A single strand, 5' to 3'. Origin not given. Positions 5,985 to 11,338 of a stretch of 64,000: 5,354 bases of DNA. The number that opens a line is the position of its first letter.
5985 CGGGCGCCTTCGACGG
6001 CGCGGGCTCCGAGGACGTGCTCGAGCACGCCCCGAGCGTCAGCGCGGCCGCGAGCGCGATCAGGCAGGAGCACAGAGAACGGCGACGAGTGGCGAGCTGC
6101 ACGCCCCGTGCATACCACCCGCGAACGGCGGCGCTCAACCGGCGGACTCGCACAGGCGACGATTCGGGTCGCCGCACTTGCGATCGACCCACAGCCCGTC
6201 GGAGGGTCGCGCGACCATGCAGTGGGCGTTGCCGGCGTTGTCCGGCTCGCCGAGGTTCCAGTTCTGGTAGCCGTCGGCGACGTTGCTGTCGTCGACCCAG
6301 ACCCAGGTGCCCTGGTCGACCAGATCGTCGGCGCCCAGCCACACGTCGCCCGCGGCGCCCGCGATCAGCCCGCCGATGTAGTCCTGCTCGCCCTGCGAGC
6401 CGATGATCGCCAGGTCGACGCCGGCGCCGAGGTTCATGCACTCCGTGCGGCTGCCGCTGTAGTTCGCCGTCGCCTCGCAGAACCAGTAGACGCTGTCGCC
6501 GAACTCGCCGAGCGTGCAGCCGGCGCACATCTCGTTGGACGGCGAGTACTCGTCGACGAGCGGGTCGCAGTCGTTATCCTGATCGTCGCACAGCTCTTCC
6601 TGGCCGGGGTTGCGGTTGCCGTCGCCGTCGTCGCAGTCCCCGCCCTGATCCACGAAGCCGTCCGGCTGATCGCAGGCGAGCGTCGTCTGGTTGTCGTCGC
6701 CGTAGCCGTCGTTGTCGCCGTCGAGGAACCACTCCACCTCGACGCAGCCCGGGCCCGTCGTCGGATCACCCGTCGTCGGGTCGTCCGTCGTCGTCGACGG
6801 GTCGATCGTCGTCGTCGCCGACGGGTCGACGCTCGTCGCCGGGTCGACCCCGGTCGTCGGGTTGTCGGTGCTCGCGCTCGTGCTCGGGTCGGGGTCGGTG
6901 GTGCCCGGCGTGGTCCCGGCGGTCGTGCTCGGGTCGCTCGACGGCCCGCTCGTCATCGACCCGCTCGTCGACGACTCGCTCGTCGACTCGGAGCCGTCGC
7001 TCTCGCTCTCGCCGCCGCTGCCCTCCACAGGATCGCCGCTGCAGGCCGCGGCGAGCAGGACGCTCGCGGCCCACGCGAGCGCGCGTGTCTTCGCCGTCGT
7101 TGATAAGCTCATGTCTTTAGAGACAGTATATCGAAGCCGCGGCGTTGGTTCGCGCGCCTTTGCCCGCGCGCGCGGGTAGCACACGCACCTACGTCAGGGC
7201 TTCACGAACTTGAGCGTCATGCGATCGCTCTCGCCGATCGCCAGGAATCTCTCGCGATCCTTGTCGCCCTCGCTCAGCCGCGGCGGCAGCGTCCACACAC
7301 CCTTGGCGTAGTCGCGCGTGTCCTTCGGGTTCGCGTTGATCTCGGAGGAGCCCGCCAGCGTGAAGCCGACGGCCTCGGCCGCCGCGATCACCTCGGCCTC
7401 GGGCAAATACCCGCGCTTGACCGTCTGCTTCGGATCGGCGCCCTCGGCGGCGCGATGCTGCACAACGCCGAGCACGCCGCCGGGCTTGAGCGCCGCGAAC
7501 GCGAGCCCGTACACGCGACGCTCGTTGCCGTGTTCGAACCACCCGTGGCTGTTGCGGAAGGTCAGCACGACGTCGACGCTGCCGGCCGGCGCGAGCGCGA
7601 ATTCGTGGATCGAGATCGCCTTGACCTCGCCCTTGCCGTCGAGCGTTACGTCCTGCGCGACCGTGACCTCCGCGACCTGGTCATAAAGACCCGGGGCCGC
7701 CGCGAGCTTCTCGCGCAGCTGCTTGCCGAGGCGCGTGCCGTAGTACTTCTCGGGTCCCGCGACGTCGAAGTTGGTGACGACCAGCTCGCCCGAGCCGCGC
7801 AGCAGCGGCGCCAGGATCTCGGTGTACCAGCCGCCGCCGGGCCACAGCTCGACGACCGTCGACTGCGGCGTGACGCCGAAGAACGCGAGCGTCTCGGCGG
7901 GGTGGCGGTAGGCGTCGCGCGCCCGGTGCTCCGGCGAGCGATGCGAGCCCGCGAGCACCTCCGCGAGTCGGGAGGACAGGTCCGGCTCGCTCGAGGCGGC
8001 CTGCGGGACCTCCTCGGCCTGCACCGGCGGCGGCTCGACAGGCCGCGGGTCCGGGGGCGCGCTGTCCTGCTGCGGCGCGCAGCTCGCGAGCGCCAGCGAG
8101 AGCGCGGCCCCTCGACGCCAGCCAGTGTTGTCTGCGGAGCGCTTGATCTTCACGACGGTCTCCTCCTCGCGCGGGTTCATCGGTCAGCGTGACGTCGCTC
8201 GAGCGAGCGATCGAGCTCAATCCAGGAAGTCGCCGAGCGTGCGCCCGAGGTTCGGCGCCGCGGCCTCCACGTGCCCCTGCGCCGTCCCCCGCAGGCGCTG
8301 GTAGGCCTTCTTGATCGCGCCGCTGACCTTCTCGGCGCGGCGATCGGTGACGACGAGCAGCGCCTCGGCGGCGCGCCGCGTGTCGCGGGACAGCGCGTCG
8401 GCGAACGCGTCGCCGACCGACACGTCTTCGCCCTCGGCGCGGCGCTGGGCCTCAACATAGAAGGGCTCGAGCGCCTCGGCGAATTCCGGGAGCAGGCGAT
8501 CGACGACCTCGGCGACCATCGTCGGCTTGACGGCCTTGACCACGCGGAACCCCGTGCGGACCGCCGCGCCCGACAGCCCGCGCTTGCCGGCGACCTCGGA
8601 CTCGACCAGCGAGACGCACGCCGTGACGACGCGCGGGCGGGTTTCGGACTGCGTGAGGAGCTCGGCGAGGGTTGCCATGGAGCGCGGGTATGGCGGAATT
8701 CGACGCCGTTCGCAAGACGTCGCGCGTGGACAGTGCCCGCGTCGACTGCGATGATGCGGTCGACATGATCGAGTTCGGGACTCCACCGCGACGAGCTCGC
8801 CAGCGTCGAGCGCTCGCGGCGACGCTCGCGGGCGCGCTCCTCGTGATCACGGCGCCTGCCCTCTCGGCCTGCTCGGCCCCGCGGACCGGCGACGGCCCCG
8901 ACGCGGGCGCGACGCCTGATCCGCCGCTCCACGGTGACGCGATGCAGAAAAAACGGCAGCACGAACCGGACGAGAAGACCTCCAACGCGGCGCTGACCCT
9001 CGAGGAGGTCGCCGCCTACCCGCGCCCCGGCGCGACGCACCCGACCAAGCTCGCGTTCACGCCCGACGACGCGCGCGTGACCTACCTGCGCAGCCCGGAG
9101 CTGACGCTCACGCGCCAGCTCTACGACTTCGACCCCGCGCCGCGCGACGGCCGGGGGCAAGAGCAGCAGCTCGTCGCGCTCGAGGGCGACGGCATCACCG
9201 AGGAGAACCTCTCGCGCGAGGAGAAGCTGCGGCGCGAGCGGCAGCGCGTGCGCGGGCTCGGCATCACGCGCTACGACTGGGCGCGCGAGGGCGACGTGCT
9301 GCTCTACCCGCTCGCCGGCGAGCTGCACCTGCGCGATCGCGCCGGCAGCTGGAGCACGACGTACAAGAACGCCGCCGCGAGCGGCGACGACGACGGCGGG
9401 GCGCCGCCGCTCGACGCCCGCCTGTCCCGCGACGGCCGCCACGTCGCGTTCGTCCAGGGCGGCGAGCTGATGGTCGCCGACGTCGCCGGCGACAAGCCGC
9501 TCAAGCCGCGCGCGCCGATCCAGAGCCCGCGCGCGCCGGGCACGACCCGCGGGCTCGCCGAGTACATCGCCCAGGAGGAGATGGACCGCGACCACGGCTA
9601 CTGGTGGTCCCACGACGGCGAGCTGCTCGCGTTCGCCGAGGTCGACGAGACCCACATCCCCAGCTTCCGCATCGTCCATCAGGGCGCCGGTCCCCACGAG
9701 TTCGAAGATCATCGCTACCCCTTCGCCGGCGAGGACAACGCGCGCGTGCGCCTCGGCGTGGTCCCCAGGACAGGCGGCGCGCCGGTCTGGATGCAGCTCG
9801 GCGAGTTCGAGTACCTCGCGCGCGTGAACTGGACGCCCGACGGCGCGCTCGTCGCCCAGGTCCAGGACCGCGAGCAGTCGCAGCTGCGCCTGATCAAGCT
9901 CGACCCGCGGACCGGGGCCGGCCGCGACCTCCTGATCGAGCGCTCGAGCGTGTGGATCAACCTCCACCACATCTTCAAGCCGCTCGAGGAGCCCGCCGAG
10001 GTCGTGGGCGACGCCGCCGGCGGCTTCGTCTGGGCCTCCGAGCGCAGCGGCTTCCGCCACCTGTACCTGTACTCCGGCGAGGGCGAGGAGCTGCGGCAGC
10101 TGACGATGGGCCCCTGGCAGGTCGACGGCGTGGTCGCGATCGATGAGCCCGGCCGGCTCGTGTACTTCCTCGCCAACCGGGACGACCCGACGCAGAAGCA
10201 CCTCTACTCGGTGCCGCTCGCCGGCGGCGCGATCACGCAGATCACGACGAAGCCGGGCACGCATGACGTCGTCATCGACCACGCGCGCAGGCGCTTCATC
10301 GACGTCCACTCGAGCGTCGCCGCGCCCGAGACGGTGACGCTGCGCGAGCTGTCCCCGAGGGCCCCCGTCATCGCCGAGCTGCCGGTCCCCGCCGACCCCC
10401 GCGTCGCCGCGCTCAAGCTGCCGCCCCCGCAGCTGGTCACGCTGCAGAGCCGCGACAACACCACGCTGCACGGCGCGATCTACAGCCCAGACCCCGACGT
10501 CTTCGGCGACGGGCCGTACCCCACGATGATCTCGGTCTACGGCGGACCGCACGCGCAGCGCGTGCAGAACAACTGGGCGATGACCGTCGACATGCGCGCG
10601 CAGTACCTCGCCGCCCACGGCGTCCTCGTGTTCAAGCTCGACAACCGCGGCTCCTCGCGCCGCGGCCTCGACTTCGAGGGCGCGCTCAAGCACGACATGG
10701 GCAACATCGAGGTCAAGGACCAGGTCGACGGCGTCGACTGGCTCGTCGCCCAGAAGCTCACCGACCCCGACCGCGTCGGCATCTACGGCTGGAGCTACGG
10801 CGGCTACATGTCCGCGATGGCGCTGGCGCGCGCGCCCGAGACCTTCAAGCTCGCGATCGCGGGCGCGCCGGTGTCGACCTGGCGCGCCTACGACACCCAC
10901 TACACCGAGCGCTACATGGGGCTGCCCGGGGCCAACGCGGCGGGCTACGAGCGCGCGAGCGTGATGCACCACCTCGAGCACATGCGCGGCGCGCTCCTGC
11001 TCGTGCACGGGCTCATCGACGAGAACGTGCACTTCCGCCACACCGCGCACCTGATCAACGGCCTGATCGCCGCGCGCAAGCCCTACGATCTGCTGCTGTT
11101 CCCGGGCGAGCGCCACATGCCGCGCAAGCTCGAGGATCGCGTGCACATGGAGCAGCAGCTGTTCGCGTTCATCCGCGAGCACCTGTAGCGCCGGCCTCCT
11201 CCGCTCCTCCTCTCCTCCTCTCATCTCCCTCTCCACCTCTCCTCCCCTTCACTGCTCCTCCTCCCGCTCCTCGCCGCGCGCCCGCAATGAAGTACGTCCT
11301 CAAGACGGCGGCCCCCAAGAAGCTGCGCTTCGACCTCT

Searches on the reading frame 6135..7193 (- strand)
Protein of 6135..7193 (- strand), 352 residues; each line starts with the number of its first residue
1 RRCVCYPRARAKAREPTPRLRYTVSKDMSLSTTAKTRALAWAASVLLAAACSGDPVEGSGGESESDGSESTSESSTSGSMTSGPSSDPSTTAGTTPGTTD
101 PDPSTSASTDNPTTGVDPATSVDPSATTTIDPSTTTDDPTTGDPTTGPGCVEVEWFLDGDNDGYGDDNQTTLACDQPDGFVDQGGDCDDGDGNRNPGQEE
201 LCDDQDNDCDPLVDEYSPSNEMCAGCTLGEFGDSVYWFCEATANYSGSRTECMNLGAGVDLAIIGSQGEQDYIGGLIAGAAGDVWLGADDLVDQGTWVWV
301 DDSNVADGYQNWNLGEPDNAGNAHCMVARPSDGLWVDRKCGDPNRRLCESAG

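Call 53: search_protein_families(library=pfam, proteins=[window:6135-7193:-], max_evalue=0.00001)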
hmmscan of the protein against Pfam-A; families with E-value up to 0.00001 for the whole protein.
window:6135-7193:- (352 aa): 2 families
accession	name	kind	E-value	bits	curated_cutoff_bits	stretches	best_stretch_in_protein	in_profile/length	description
PF00059.27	Lectin_C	-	4.5e-14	53.5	22.6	1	243-349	3-106/107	Lectin C-type domain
PF11617.13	Cu-binding_MopE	-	2.5e-06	28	27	0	186-215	1-30/30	Putative metal-binding motif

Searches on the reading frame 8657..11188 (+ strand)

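Call 53: search_protein_families(library=pfam, proteins=[window:8657-11188:+], max_evalue=0.00001)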
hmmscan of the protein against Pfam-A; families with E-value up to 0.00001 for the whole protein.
window:8657-11188:+ (843 aa): 3 families
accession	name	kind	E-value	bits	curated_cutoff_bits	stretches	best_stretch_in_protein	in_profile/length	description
PF00930.27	DPPIV_N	-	3.6e-69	233.6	22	1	252-557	46-353/354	Dipeptidyl peptidase IV (DPP IV) N-terminal region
PF00326.27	Peptidase_S9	-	3.6e-56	190.5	22.6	1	644-843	3-210/213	Prolyl oligopeptidase family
PF02129.25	Peptidase_S15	-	2.5e-15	57.3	23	1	600-754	1-143/262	X-Pro dipeptidyl-peptidase (S15 family)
